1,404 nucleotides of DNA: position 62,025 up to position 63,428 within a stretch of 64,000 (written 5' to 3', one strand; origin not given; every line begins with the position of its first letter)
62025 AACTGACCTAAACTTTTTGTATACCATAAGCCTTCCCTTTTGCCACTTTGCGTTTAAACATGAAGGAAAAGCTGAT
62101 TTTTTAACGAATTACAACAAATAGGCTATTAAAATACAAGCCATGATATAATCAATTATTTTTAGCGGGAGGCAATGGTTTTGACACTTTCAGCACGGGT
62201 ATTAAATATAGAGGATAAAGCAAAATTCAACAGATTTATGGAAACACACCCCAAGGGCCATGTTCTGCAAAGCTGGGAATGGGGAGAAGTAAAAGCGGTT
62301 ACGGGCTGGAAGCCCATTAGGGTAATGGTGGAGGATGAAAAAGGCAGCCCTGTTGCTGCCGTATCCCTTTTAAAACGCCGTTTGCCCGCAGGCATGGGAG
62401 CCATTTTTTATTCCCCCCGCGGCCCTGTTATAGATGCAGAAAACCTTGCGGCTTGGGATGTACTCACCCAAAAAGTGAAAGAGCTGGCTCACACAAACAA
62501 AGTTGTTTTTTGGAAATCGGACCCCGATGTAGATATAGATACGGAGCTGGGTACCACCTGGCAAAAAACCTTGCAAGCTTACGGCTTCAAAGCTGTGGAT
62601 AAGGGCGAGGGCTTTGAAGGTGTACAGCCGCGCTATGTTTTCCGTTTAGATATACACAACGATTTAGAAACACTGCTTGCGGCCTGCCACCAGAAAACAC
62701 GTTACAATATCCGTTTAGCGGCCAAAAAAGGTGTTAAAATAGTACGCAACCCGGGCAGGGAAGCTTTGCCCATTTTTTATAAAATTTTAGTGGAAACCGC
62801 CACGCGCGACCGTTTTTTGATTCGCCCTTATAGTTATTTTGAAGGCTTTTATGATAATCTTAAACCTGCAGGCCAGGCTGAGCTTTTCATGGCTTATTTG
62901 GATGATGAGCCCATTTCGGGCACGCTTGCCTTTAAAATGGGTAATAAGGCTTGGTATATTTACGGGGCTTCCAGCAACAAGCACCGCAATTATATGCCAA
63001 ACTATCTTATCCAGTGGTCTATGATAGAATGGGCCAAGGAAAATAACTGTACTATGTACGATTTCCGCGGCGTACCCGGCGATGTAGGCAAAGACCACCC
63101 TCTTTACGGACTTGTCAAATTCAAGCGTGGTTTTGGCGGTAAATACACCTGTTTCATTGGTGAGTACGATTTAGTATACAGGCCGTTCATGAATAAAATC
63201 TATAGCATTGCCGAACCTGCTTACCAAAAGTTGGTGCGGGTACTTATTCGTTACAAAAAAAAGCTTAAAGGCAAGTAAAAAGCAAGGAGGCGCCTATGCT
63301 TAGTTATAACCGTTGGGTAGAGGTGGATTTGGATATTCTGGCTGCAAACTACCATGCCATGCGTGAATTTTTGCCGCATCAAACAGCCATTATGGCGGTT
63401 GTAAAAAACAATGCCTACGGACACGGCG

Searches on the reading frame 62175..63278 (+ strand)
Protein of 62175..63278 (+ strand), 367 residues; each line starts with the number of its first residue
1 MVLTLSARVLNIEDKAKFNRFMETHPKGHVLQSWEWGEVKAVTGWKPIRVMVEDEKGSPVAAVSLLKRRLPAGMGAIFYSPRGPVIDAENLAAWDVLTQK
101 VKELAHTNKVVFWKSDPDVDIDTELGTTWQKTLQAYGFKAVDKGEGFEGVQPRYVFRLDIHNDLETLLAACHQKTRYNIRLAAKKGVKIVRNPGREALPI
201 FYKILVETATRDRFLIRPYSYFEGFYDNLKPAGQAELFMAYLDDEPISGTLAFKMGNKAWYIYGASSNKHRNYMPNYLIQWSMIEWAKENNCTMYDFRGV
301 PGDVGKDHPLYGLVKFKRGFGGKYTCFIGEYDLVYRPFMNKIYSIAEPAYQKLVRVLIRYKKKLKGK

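Call 50: search_protein_families(library=pfam, proteins=[window:62175-63278:+], max_evalue=0.0001)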
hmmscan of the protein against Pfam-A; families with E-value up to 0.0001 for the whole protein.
window:62175-63278:+ (367 aa): 2 families
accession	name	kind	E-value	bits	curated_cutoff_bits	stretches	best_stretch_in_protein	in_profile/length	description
PF02388.22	FemAB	-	1e-58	199.5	24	2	16-243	4-239/406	FemAB family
PF13480.13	Acetyltransf_6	-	3.7e-16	60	22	1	173-298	5-135/143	Acetyltransferase (GNAT) domain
